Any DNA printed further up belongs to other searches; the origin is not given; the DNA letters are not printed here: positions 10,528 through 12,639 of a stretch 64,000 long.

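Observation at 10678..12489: DnaQ-like DEDDh exonuclease fused to two BRCT-like domains and a C-terminal TerD domain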

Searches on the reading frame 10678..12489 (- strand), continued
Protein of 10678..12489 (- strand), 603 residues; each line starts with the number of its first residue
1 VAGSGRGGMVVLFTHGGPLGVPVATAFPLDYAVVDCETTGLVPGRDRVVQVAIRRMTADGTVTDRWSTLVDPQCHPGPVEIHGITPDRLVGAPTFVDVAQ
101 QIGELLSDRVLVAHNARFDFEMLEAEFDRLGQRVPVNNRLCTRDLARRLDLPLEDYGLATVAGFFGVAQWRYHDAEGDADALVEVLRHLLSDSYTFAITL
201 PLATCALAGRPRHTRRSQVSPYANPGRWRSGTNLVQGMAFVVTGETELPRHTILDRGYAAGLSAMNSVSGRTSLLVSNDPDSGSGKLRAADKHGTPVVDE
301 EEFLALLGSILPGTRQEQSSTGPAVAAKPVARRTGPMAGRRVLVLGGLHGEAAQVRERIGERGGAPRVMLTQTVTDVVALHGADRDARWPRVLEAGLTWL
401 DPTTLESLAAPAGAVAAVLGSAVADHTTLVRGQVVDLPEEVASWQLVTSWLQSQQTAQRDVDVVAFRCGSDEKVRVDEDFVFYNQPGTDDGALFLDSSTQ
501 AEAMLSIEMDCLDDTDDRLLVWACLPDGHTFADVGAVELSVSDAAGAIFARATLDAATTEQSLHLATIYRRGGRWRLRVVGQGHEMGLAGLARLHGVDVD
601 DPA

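Call 5: find_homologous_proteins(query=window:10678-12489:-, max_evalue=0.00001)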
Query window:10678-12489:- (603 aa): 852 proteins with E <= 0.00001 among 8000 candidates; the best 120 are listed.
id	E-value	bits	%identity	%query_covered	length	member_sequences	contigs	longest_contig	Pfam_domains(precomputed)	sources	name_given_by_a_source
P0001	0.0e+0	1335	100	99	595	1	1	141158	PF00929.32,PF02342.24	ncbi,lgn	ncbi:MAG: exonuclease domain-containing protein [Actinomycetales bacterium]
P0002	5.4e-225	766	61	97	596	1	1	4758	PF00929.32,PF02342.24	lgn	-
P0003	2.2e-218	744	59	97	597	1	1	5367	PF00929.32,PF02342.24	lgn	-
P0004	1.0e-157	544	50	96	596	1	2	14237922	PF00929.32,PF02342.24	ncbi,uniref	ncbi:TerD family protein [Dactylosporangium cerinum]|uniref:TerD family protein n=1 Tax=Dactylospora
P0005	9.9e-153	528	49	98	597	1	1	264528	PF00929.32,PF00533.34,PF02342.24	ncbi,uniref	ncbi:TerD family protein [Dactylosporangium sp. NPDC005555]|uniref:TerD family protein n=1 Tax=Dacty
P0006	8.9e-149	515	47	97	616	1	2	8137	PF00929.32,PF02342.24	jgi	-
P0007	9.1e-149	515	49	96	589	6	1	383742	PF00929.32,PF02342.24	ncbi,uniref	ncbi:TerD family protein [Dactylosporangium sp. NPDC006015]|uniref:TerD family protein n=1 Tax=Dacty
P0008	4.4e-148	512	47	96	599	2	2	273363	PF00929.32,PF02342.24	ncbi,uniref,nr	ncbi:hypothetical protein GCM10009557_66020 [Virgisporangium ochraceum]|uniref:Exonuclease domain-co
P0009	1.3e-147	511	46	96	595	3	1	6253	PF00929.32,PF00533.34,PF02342.24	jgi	jgi:DNA polymerase-3 subunit epsilon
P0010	1.9e-147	510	47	96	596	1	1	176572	PF00929.32,PF02342.24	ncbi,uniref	ncbi:TerD family protein [Dactylosporangium sp. NPDC000521]|uniref:TerD family protein n=1 Tax=Dacty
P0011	1.6e-146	507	50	64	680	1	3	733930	PF00929.32,PF02342.24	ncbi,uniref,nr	ncbi:TerD family protein [Dactylosporangium siamense]|uniref:Exonuclease domain-containing protein n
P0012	2.2e-146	507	48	94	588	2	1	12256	PF00929.32,PF02342.24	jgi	jgi:DNA polymerase-3 subunit epsilon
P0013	2.5e-146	507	47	97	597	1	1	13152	PF00929.32,PF00533.34,PF02342.24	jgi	jgi:DNA polymerase-3 subunit epsilon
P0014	3.1e-146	506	48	97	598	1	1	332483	PF00929.32,PF00533.34,PF02342.24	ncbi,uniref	ncbi:TerD family protein [Dactylosporangium sp. NPDC050688]|uniref:TerD family protein n=1 Tax=Dacty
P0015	6.7e-146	505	47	97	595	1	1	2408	PF00929.32,PF00533.34,PF02342.24,PF12738.14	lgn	-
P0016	3.8e-145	503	48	97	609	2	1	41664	PF00929.32,PF00533.34,PF02342.24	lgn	-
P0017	7.1e-145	502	48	98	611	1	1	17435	PF00929.32,PF00533.34,PF02342.24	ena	-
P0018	7.3e-145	502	47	96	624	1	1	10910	PF00929.32,PF02342.24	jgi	jgi:DNA polymerase-3 subunit epsilon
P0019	7.9e-143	495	48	96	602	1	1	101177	PF00929.32,PF00533.34,PF02342.24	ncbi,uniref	ncbi:TerD family protein [Kineococcus sp. SYSU DK004]|uniref:TerD family protein n=1 Tax=Kineococcus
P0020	6.3e-141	489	45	98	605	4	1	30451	PF00929.32,PF00533.34,PF02342.24,PF12738.14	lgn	-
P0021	3.3e-140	486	47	98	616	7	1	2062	PF00929.32,PF00533.34,PF02342.24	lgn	-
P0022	4.7e-140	486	44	98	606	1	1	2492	PF00929.32,PF02342.24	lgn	-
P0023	2.7e-139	483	44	98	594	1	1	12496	PF00929.32,PF00533.34,PF02342.24,PF12738.14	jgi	-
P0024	4.3e-139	483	46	96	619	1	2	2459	PF00929.32,PF00533.34,PF02342.24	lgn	-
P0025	1.2e-138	481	47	96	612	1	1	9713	PF00929.32,PF02342.24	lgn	-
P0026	1.8e-138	481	45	97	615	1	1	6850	PF00929.32,PF00533.34,PF02342.24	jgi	jgi:DNA polymerase III subunit epsilon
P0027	7.7e-138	479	47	94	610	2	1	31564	PF00929.32,PF00533.34,PF13482.13,PF02342.24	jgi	jgi:DNA polymerase-3 subunit epsilon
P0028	2.8e-137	477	45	98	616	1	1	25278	PF00929.32,PF00533.34,PF02342.24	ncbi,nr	ncbi:MAG TPA: TerD family protein [Kineosporiaceae bacterium]|nr:TerD family protein [Kineosporiacea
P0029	2.8e-137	477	46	98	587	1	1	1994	PF00929.32,PF00533.34,PF02342.24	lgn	-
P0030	3.8e-137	476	47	98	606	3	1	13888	PF00929.32,PF00533.34,PF02342.24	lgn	-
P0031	1.4e-136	474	46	98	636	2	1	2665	PF00929.32,PF00533.34,PF02342.24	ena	-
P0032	2.1e-135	470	48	94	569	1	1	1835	PF00929.32,PF02342.24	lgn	-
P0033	2.2e-134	467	46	96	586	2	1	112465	PF00929.32,PF02342.24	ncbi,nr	ncbi:DNA polymerase III [Kineococcus sp. R8]|nr:DNA polymerase III [Kineococcus siccus]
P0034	4.6e-134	466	45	98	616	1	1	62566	PF00929.32,PF00533.34,PF02342.24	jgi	jgi:DNA polymerase-3 subunit epsilon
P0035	6.1e-134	466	44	95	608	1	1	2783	PF00929.32,PF02342.24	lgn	-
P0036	9.0e-134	465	43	96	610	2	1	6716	PF00929.32,PF00533.34,PF02342.24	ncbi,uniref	ncbi:TerD family protein [Streptomyces sp. NPDC056121]|uniref:TerD family protein n=1 Tax=Streptomyc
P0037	1.2e-133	465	43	98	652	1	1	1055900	PF00929.32,PF00533.34,PF02342.24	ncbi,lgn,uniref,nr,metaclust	ncbi:DNA polymerase-3 subunit epsilon [Sanguibacter gelidistatuariae]|uniref:DNA polymerase-3 subuni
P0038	1.7e-133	464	45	96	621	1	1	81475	PF00929.32,PF00533.34,PF02342.24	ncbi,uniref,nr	ncbi:TerD family protein [Geodermatophilus marinus]|uniref:TerD family protein n=1 Tax=Geodermatophi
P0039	1.1e-132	462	43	95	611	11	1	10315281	PF00929.32,PF00533.34,PF02342.24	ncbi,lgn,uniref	ncbi:TerD family protein [Streptomyces sp. NBC_00134]|uniref:TerD family protein n=1 Tax=Streptomyce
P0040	1.1e-132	461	46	97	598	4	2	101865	PF00929.32,PF02342.24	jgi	jgi:DNA polymerase-3 subunit epsilon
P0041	2.4e-132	460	44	97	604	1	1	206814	PF00929.32,PF02342.24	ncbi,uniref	ncbi:TerD family protein [Streptomyces atriruber]|uniref:TerD family protein n=1 Tax=Streptomyces at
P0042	6.6e-132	459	44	98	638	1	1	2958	PF00929.32,PF00533.34,PF02342.24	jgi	jgi:DNA polymerase III subunit epsilon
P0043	6.7e-132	459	47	95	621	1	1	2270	PF00929.32,PF00533.34,PF02342.24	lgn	-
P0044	6.9e-132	459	47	95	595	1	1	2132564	PF00929.32,PF00533.34,PF02342.24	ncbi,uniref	ncbi:DEDDh family exonuclease [Nocardia asteroides]|uniref:DEDDh family exonuclease n=1 Tax=Nocardia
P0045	1.6e-131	458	43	96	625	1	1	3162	PF00929.32,PF00533.34,PF02342.24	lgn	-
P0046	2.6e-131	457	47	95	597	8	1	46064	PF00929.32,PF00533.34,PF02342.24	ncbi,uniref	ncbi:DEDDh family exonuclease [Nocardia asteroides]|uniref:DEDDh family exonuclease n=1 Tax=Nocardia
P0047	4.4e-131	456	44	96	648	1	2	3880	PF00929.32,PF00533.34,PF02342.24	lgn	-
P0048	5.5e-131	456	43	95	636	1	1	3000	PF00929.32,PF00533.34,PF02342.24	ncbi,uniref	ncbi:DEDDh family exonuclease [Streptomyces sp. NPDC048845]|uniref:DEDDh family exonuclease n=1 Tax=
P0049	5.9e-131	456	43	96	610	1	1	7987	PF00929.32,PF02342.24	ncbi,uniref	ncbi:TerD family protein [Streptomyces sp. NPDC056390]|uniref:TerD family protein n=1 Tax=Streptomyc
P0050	1.0e-130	455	43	96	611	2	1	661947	PF00929.32,PF00533.34,PF02342.24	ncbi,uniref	ncbi:TerD family protein [Streptomyces sp. NPDC056975]|uniref:TerD family protein n=1 Tax=Streptomyc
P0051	2.8e-130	454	43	95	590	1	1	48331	PF00929.32,PF02342.24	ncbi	ncbi:TerD family protein [Streptomyces sp. UC4497]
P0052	3.3e-130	453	44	96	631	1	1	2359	PF00929.32,PF00533.34,PF02342.24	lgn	-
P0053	4.3e-130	453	44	97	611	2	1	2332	PF00929.32,PF00533.34,PF02342.24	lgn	-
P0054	6.6e-130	452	46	95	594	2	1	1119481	PF00929.32,PF02342.24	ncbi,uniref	ncbi:DEDDh family exonuclease [Nocardia asteroides]|uniref:DEDDh family exonuclease n=1 Tax=Nocardia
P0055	1.1e-129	452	43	96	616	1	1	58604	PF00929.32,PF02342.24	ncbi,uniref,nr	ncbi:TerD family protein [Streptomyces beihaiensis]|uniref:TerD family protein n=1 Tax=Streptomyces 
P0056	2.1e-129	451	46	95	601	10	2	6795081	PF00929.32,PF00533.34,PF02342.24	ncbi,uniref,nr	ncbi:TerD family protein [Streptomyces albidoflavus]|uniref:TerD family protein n=1 Tax=Streptomyces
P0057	4.0e-129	450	45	95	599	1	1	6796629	PF00929.32,PF00533.34,PF02342.24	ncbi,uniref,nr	ncbi:TerD family protein [Streptomyces albidoflavus]|uniref:TerD family protein n=1 Tax=Streptomyces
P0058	4.3e-129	450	45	95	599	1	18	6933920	PF00929.32,PF00533.34,PF02342.24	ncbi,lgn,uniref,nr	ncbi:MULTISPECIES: TerD family protein [Streptomyces]|uniref:DNA polymerase III n=1 Tax=Streptomyces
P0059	5.6e-129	449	45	95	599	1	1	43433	PF00929.32,PF00533.34,PF02342.24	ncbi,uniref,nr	ncbi:TerD family protein [Streptomyces sp. BSP1]|uniref:TerD family protein n=1 Tax=Streptomyces sp.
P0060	6.5e-129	449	45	95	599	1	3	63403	PF00929.32,PF00533.34,PF02342.24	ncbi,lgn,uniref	ncbi:TerD family protein [Streptomyces albidoflavus]|uniref:TerD family protein n=1 Tax=Streptomyces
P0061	8.7e-129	449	45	95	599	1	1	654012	PF00929.32,PF00533.34,PF02342.24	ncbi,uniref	ncbi:TerD family protein [Streptomyces sp. DT197]|uniref:TerD family protein n=1 Tax=Streptomyces sp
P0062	1.4e-128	448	45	95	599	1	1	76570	PF00929.32,PF00533.34,PF02342.24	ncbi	ncbi:TerD family protein [Streptomyces albidoflavus]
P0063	1.5e-128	448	45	95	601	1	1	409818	PF00929.32,PF00533.34,PF02342.24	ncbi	ncbi:TerD family protein [Streptomyces albidoflavus]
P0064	1.6e-128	448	43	97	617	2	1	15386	PF00929.32,PF00533.34,PF02342.24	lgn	-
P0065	1.9e-128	447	45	95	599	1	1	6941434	PF00929.32,PF00533.34,PF02342.24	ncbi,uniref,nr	ncbi:TerD family protein [Streptomyces sp. WAC00276]|uniref:TerD family protein n=1 Tax=Streptomyces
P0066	2.5e-128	447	45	95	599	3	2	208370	PF00929.32,PF00533.34,PF02342.24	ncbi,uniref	ncbi:TerD family protein [Streptomyces sp. NEAU-PBA10]|uniref:TerD family protein n=1 Tax=Streptomyc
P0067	2.6e-128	447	46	95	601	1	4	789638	PF00929.32,PF00533.34,PF02342.24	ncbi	ncbi:TerD family protein [Streptomyces albidoflavus]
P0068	2.6e-128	447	43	95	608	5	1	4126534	PF00929.32,PF02342.24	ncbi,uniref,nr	ncbi:TerD family protein [Streptomyces sp. NBC_01016]|uniref:TerD family protein n=1 Tax=Streptomyce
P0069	2.8e-128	447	44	95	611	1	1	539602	PF00929.32,PF00533.34,PF02342.24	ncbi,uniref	ncbi:TerD family protein [Streptomyces sp. NPDC001904]|uniref:TerD family protein n=1 Tax=Streptomyc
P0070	3.7e-128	447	45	95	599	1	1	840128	PF00929.32,PF00533.34,PF02342.24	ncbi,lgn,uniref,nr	ncbi:TerD family protein [Streptomyces albidoflavus]|uniref:TerD family protein n=1 Tax=Streptomyces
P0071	5.5e-128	446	45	95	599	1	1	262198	PF00929.32,PF00533.34,PF02342.24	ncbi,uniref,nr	ncbi:TerD family protein [Streptomyces sp. T7(2022)]|uniref:TerD family protein n=1 Tax=Streptomyces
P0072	5.7e-128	446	44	97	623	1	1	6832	PF00929.32,PF02342.24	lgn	-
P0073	6.1e-128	446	46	95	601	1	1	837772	PF00929.32,PF00533.34,PF02342.24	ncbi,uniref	ncbi:TerD family protein [Streptomyces albidoflavus]|uniref:TerD family protein n=1 Tax=Streptomyces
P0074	6.5e-128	446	45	95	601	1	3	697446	PF00929.32,PF00533.34,PF02342.24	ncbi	ncbi:TerD family protein [Streptomyces albidoflavus]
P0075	7.3e-128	446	45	95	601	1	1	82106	PF00929.32,PF00533.34,PF02342.24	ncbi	ncbi:TerD family protein [Streptomyces albidoflavus]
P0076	7.5e-128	446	43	95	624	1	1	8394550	PF00929.32,PF00533.34,PF02342.24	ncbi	ncbi:TerD family protein [Streptomyces sp. WG-D5]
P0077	1.1e-127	445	45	95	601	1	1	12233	PF00929.32,PF00533.34,PF02342.24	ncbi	ncbi:TerD family protein [Streptomyces albidoflavus]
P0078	1.1e-127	445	44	95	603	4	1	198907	PF00929.32,PF02342.24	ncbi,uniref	ncbi:TerD family protein [Streptomyces sp. NPDC056010]|uniref:TerD family protein n=1 Tax=Streptomyc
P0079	1.2e-127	445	43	95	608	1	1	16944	PF00929.32,PF02342.24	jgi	jgi:DNA polymerase-3 subunit epsilon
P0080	1.5e-127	445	45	95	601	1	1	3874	PF00929.32,PF00533.34,PF02342.24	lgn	-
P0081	1.8e-127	444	42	98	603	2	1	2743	PF00929.32,PF00533.34,PF02342.24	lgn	-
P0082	2.0e-127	444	45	95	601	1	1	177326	PF00929.32,PF00533.34,PF02342.24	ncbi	ncbi:TerD family protein [Streptomyces albidoflavus]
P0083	2.4e-127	444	45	95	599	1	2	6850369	PF00929.32,PF00533.34,PF02342.24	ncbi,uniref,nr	ncbi:TerD family protein [Streptomyces sp. WA1-19]|uniref:TerD family protein n=1 Tax=Streptomyces s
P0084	3.6e-127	443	44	96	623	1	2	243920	PF00929.32,PF00533.34,PF02342.24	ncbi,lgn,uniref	ncbi:TerD family protein [Streptomyces sp. NPDC001595]|uniref:TerD family protein n=1 Tax=Streptomyc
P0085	3.7e-127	443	45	95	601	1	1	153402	PF00929.32,PF00533.34,PF02342.24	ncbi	ncbi:TerD family protein [Streptomyces albidoflavus]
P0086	3.8e-127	443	45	95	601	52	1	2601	PF00929.32,PF02342.24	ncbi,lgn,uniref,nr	ncbi:TerD family protein [Streptomyces albidoflavus]|uniref:DNA polymerase III n=1 Tax=Streptomyces 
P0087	4.2e-127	443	45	95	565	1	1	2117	PF00929.32,PF00533.34,PF02342.24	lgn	-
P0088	5.5e-127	443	44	96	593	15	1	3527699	PF00929.32,PF02342.24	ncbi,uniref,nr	ncbi:DNA polymerase-3 subunit epsilon [Calidifontibacter indicus]|uniref:DNA polymerase-3 subunit ep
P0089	5.7e-127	443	44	95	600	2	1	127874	PF00929.32,PF02342.24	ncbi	ncbi:DEDDh family exonuclease [Streptomyces sp. NPDC001139]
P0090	1.2e-126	442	45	95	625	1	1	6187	PF00929.32,PF02342.24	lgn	-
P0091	1.2e-126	441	45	95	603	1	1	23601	PF00929.32,PF00533.34,PF02342.24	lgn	-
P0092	1.5e-126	441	45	95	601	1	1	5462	PF00929.32,PF00533.34,PF02342.24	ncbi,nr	ncbi:TerD family protein [Streptomyces albidoflavus]|nr:TerD family protein [Streptomyces albidoflav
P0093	1.6e-126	441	45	95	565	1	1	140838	PF00929.32,PF00533.34,PF02342.24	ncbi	ncbi:TerD family protein [Spirillospora sp. NPDC047418]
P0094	2.1e-126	441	45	94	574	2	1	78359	PF00929.32,PF00533.34,PF02342.24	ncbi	ncbi:hypothetical protein GCM10009736_65330 [Actinomadura bangladeshensis]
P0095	3.4e-126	440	44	95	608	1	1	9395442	PF00929.32,PF02342.24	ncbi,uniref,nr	ncbi:DNA polymerase-3 subunit epsilon [Streptomyces sp. TLI_55]|uniref:TerD family protein n=1 Tax=S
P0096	4.1e-126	440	44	98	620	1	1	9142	PF00929.32,PF00533.34,PF02342.24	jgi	jgi:DNA polymerase-3 subunit epsilon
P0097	4.1e-126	440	46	96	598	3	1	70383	PF00929.32,PF02342.24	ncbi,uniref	ncbi:exonuclease domain-containing protein [Kineococcus sp. SYSU DK006]|uniref:exonuclease domain-co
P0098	5.2e-126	439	44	97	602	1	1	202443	PF00929.32,PF00533.34,PF02342.24,PF12738.14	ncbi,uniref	ncbi:DEDDh family exonuclease [Streptomyces sp. NPDC092129]|uniref:DEDDh family exonuclease n=1 Tax=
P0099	6.8e-126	439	45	95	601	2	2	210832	PF00929.32,PF00533.34,PF02342.24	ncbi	ncbi:TerD family protein [Streptomyces albidoflavus]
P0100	6.9e-126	439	45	96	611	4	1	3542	PF00929.32,PF00533.34,PF02342.24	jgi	jgi:DNA polymerase-3 subunit epsilon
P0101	3.3e-125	437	48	48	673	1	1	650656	PF00929.32,PF02342.24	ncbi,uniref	ncbi:TerD family protein [Streptomyces sp. NPDC096132]|uniref:TerD family protein n=1 Tax=Streptomyc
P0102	4.2e-125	436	44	96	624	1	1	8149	PF00929.32,PF00533.34,PF02342.24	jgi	jgi:DNA polymerase III subunit epsilon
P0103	4.6e-125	436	45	95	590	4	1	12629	PF00929.32,PF00533.34,PF02342.24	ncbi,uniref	ncbi:exonuclease domain-containing protein [Nocardia sp. NPDC060259]|uniref:exonuclease domain-conta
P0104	5.5e-125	436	44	94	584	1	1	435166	PF00929.32,PF02342.24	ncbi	ncbi:TerD family protein [Cellulomonas sp. NPDC055163]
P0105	6.3e-125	436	44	94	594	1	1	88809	PF00929.32,PF00533.34,PF02342.24,PF12738.14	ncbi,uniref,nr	ncbi:TerD family protein [Nocardia inohanensis]|uniref:TerD family protein n=1 Tax=Nocardia inohanen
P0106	1.1e-124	435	44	96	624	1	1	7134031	PF00929.32,PF00533.34,PF02342.24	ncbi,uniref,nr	ncbi:TerD family protein [Streptomyces sp. AM 2-1-1]|uniref:TerD family protein n=1 Tax=Streptomyces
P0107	1.2e-124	435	43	95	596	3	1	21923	PF00929.32,PF00533.34,PF02342.24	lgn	-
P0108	1.5e-124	435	44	95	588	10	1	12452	PF00929.32,PF00533.34,PF02342.24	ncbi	ncbi:TerD family protein [Streptomyces sp. PGLac3x]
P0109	2.6e-124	434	43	95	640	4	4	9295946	PF00929.32,PF02342.24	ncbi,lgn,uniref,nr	ncbi:DNA polymerase-3 subunit epsilon [Streptomyces sp. SAI-135]|uniref:DEDDh family exonuclease n=1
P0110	2.6e-124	434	42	97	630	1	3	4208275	PF00929.32,PF02342.24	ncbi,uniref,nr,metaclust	ncbi:hypothetical protein GCM10023221_13810 [Luteimicrobium xylanilyticum]|uniref:DNA-directed DNA p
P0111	3.4e-124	433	45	95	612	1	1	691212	PF00929.32,PF00533.34,PF02342.24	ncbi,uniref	ncbi:TerD family protein [Streptomyces sp. NPDC013953]|uniref:TerD family protein n=1 Tax=Streptomyc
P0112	3.6e-124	433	44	95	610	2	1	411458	PF00929.32,PF02342.24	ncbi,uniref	ncbi:TerD family protein [Streptomyces aquilus]|uniref:TerD family protein n=1 Tax=Streptomyces aqui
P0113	4.1e-124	433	44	95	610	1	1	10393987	PF00929.32,PF02342.24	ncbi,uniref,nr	ncbi:DNA polymerase III [Streptomyces aquilus]|uniref:DNA polymerase III n=1 Tax=Streptomyces aquilu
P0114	4.5e-124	433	42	95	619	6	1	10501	PF00929.32,PF00533.34,PF02342.24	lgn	-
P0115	4.6e-124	433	46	51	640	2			PF00929.32,PF02342.24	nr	nr:TerD family protein [Streptomyces sp. S3(2020)]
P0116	5.1e-124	433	41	96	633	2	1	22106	PF00929.32,PF02342.24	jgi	jgi:DNA polymerase III subunit epsilon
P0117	5.5e-124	433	44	96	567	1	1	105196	PF00929.32,PF02342.24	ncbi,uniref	ncbi:TerD family protein [Actinomadura napierensis]|uniref:TerD family protein n=1 Tax=Actinomadura 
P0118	5.7e-124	433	43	95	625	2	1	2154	PF00929.32,PF00533.34,PF02342.24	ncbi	-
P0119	5.8e-124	433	44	95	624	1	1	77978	PF00929.32,PF00533.34,PF02342.24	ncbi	ncbi:TerD family protein [Streptomyces cellulosae]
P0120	6.5e-124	433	44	95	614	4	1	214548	PF00929.32,PF00533.34,PF02342.24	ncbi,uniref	ncbi:TerD family protein [Streptomyces sp. NPDC020707]|uniref:TerD family protein n=1 Tax=Streptomyc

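Call 9: search_solved_structures(query=window:10678-12489:-, max_evalue=0.01, show_alignments=0)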
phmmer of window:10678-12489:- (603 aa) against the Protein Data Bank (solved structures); distinct sequences matched with E-value up to 0.01: 15.
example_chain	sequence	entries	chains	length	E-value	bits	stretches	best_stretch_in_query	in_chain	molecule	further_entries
2p1j_A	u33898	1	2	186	2.8e-13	52.2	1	30-186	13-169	DNA polymerase III polC-type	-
2kxt_A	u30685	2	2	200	3e-12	48.8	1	453-598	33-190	Tellurite resistance protein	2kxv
9qpc_A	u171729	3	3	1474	5.5e-12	48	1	30-182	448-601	DNA polymerase III PolC-type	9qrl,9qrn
2gui_A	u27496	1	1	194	1.1e-08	37.1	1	48-145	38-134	DNA polymerase III epsilon subunit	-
1j53_A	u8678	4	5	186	1.1e-08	37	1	48-142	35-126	DNA polymerase III, epsilon chain | DNA polymerase III epsilon subunit | DNA POLYMERASE III SUBUNIT EPSILON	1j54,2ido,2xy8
5fku_D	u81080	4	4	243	1.3e-08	36.8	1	48-185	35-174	DNA POLYMERASE III SUBUNIT EPSILON | DNA POLYMERASE III EPSILON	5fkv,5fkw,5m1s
3ibz_A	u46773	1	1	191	1.5e-08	36.6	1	456-599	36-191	Putative tellurium resistant like protein TerD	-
8zef_A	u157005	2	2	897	1.4e-07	33.5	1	30-184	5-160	3'-5' exonuclease DinG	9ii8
8fy9_A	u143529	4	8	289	5.5e-06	28.2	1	27-185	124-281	Cas2-DEDDh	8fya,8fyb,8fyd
8fyc_K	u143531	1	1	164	1e-05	27.3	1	30-185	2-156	DEDDh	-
1l7b_A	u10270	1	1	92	1.1e-05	27.1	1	231-309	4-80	DNA LIGASE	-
1wlj_A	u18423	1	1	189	4.4e-05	25.2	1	32-128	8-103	interferon stimulated gene 20kDa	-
8h18_A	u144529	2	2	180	0.00047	21.8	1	30-181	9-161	DnaQ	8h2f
2ebu_A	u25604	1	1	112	0.0023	19.5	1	231-316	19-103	Replication factor C subunit 1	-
1dgs_A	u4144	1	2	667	0.0025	19.4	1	232-307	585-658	DNA LIGASE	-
